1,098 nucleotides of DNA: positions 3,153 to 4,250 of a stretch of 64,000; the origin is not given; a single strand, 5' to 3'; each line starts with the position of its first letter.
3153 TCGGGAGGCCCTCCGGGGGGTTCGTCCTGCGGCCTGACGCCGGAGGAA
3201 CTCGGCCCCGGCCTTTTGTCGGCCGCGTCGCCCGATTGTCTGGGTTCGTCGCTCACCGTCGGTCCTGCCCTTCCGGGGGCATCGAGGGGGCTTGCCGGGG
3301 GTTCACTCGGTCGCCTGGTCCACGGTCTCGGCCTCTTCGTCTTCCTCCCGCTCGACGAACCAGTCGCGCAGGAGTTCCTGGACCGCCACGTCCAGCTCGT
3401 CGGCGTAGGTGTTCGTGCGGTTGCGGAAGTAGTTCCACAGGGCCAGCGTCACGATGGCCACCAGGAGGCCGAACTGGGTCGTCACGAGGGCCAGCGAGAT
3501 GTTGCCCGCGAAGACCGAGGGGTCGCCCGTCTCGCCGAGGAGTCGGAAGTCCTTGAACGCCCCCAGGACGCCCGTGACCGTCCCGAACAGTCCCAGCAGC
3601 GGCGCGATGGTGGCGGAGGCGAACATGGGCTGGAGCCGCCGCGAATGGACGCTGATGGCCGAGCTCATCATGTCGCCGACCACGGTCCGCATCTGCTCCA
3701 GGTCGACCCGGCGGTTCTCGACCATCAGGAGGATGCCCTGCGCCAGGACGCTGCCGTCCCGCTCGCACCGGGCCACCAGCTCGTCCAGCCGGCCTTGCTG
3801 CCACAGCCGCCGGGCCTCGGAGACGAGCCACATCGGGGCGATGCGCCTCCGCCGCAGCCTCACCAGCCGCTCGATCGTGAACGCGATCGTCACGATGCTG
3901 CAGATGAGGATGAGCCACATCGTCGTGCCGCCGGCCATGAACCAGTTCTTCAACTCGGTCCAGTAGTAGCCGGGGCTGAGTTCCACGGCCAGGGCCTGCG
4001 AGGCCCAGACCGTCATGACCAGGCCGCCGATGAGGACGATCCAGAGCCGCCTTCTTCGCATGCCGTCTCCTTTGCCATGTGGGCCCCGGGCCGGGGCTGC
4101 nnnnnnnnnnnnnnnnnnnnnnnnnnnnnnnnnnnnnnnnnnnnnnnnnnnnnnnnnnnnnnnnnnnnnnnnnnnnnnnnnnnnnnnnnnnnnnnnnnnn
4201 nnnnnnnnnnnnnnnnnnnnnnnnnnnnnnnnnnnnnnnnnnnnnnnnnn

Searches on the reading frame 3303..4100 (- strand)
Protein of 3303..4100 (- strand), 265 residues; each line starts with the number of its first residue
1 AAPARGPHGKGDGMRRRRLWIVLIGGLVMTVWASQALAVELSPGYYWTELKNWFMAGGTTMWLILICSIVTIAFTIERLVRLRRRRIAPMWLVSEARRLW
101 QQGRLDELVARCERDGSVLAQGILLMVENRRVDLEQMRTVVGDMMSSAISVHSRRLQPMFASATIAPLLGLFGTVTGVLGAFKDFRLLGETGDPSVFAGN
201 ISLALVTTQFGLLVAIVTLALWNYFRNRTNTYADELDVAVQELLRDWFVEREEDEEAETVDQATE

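Call 50: search_protein_families(library=pfam, proteins=[window:3303-4100:-], max_evalue=0.001)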
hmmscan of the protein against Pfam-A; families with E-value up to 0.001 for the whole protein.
window:3303-4100:- (265 aa): 2 families
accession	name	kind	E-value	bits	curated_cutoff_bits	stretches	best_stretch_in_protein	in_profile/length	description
PF01618.21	MotA_ExbB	-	5.2e-22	78.4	22.9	1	118-236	9-125/127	MotA/TolQ/ExbB proton channel family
PF06687.17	SUR7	-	0.00088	19.4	29.6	0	155-234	105-176/201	SUR7/PalI family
